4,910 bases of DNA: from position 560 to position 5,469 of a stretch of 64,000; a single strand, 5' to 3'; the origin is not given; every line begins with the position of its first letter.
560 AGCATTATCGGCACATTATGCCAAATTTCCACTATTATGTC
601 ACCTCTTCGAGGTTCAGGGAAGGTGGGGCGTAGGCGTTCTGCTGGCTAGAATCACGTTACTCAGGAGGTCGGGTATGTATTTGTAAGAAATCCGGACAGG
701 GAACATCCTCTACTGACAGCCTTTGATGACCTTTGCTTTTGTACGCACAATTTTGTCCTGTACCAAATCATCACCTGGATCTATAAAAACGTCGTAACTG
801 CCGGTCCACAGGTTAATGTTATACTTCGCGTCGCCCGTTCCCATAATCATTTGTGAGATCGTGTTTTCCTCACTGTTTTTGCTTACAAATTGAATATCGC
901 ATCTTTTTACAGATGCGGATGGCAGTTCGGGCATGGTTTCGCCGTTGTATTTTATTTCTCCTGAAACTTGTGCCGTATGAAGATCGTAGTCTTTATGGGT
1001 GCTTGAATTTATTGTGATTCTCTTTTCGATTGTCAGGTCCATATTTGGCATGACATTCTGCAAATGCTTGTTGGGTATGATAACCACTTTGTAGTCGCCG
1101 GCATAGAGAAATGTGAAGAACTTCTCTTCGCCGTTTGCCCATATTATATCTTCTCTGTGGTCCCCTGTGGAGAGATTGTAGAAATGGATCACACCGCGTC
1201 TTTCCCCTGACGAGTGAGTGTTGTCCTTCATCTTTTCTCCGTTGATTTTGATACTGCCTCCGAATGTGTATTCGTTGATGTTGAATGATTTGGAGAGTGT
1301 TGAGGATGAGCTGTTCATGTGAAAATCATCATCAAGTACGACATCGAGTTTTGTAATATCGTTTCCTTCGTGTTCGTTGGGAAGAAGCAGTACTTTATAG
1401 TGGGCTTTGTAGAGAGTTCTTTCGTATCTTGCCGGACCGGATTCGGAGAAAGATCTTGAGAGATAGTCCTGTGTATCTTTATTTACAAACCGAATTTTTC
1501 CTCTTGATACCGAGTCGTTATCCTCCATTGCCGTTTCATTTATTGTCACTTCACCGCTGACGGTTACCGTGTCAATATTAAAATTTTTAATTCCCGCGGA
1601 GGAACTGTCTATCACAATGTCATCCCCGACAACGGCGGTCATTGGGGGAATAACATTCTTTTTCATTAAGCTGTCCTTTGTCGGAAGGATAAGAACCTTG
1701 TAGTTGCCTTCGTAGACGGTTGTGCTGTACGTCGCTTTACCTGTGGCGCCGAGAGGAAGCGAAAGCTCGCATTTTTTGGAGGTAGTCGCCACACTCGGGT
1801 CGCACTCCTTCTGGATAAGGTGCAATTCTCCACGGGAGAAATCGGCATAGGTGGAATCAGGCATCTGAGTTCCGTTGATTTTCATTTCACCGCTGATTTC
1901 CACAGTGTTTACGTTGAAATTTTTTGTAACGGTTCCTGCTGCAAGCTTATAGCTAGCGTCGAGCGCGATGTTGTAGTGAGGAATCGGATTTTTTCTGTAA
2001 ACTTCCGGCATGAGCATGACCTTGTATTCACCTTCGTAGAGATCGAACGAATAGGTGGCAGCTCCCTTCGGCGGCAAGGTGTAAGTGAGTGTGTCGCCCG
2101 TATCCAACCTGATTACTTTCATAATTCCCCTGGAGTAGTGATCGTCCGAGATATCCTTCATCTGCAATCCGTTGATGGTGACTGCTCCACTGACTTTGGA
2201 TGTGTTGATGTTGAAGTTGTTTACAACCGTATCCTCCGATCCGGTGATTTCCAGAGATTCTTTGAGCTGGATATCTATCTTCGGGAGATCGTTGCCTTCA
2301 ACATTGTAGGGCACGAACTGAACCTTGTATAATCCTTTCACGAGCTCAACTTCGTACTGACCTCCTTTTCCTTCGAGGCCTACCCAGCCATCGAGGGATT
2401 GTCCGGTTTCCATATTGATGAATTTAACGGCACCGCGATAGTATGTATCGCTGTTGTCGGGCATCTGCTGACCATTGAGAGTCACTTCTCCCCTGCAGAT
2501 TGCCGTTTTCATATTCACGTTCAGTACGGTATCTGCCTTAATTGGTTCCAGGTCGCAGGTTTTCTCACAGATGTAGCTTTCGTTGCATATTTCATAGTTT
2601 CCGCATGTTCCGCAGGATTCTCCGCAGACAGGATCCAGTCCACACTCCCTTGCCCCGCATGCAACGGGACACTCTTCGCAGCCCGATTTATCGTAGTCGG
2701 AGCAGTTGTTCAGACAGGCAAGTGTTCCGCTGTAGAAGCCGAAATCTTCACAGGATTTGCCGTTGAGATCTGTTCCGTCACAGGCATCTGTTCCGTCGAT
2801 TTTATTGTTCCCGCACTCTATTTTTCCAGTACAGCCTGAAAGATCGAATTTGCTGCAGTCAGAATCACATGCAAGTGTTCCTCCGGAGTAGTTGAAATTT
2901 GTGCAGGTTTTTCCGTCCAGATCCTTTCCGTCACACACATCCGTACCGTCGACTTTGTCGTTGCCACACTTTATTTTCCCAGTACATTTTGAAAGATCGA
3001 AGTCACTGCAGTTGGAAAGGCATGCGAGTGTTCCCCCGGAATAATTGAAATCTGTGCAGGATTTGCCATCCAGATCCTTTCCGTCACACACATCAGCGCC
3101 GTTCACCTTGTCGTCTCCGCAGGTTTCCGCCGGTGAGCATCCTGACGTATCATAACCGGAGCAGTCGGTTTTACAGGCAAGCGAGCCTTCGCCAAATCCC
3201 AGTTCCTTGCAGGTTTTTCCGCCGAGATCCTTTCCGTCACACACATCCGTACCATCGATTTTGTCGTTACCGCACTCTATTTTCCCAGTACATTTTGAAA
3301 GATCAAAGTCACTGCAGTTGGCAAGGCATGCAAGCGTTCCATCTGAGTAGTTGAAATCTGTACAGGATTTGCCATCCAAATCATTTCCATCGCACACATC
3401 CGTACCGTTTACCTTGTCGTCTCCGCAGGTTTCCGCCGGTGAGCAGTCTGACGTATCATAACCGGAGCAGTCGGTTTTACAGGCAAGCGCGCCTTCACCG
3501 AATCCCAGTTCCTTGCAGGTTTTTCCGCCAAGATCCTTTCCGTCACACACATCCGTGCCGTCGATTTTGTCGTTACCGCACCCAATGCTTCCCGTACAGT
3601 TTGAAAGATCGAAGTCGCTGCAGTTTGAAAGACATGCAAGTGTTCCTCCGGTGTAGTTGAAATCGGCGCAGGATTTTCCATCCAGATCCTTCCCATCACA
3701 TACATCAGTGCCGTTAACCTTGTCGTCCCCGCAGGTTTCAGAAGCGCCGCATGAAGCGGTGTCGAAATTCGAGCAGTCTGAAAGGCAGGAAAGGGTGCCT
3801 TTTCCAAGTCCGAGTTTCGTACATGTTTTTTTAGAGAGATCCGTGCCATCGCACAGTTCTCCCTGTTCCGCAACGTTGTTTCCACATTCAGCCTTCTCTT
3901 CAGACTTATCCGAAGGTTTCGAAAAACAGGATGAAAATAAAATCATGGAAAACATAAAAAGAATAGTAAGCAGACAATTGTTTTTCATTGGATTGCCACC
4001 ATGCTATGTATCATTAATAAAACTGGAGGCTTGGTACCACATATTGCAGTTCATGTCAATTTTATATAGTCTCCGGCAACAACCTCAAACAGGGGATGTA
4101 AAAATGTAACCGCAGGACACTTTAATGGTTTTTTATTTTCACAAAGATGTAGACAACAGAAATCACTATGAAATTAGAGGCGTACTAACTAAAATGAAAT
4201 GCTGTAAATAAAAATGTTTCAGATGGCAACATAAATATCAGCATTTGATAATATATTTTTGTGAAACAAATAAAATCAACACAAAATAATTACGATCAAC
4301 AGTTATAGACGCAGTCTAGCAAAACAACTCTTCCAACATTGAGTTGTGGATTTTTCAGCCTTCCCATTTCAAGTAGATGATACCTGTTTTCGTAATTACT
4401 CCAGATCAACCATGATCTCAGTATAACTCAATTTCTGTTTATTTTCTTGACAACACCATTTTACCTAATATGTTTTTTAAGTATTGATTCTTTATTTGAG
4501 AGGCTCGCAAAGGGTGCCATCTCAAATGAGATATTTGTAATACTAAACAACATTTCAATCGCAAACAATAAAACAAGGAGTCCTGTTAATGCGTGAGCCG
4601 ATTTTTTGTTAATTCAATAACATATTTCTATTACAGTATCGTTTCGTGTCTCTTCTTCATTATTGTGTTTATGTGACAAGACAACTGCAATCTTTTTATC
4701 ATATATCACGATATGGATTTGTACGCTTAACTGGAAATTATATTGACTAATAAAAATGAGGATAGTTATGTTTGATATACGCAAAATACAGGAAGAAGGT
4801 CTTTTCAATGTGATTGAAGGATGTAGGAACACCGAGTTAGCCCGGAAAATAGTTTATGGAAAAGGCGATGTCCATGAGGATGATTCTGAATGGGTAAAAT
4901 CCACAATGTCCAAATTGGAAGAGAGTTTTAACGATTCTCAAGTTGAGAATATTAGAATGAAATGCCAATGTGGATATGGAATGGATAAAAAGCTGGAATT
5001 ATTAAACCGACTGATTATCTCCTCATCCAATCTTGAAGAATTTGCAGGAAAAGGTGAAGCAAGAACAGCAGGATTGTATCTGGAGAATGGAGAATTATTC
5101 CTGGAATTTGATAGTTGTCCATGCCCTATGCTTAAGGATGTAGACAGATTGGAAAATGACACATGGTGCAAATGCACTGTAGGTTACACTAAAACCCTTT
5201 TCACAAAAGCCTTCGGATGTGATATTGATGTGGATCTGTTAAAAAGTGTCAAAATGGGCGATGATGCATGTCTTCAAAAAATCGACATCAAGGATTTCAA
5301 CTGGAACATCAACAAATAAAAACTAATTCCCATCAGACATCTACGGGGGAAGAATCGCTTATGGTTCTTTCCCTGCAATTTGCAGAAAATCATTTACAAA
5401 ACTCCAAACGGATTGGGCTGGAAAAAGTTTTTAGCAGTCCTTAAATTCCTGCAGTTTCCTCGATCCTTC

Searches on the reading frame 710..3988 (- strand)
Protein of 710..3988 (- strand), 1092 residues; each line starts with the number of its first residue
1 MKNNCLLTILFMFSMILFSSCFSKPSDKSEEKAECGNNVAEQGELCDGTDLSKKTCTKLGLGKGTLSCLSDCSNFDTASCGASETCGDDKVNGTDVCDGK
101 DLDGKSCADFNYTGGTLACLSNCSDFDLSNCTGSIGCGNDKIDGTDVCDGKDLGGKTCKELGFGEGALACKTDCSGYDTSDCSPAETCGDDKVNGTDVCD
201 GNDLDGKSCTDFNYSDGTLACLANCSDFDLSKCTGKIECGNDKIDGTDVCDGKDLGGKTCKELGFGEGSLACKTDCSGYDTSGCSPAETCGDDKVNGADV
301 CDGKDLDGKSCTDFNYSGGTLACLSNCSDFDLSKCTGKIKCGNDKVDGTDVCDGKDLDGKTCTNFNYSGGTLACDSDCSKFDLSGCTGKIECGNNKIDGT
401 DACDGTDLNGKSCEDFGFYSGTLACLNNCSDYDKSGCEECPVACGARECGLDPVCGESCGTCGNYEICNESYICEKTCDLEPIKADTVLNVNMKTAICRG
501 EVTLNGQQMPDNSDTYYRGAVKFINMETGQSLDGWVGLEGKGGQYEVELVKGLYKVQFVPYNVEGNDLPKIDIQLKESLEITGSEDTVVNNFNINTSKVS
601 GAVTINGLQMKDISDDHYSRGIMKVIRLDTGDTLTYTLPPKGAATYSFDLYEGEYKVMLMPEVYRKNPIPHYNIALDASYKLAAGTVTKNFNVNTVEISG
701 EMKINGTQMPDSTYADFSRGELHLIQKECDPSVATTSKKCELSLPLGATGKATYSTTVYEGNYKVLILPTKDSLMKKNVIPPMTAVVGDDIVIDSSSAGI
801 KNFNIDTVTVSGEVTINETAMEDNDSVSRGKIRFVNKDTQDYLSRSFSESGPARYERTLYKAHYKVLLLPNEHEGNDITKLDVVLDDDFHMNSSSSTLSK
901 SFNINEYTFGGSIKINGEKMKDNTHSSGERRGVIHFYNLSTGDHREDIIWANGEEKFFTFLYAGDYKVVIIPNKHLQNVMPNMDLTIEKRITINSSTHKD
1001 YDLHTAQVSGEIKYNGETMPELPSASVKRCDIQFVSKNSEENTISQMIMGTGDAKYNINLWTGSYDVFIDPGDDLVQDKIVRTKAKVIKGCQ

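Call 12: search_protein_families(library=pfam, proteins=[window:710-3988:-], max_evalue=0.001)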
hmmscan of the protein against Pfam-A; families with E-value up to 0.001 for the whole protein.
window:710-3988:- (1092 aa): 1 family
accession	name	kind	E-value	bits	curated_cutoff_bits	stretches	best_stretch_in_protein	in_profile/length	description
PF12866.13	DUF3823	-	2.7e-06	28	27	0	909-986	3-78/90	Protein of unknown function (DUF3823) N-terminal domain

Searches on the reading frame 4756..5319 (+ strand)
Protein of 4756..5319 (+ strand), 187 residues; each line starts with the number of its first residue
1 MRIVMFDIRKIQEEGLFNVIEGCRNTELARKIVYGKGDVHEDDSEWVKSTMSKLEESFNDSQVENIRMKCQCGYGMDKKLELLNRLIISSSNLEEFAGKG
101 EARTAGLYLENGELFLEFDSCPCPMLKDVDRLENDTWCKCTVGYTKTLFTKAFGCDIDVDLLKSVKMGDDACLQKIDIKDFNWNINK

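Call 52: search_protein_families(library=pfam, proteins=[window:4756-5319:+], max_evalue=0.00001)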
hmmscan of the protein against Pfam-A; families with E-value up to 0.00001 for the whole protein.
window:4756-5319:+ (187 aa): 1 family
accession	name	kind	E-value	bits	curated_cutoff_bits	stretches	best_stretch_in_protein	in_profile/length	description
PF19641.4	DUF6144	-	2.5e-77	259.4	28.8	1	5-183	1-181/181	Family of unknown function (DUF6144)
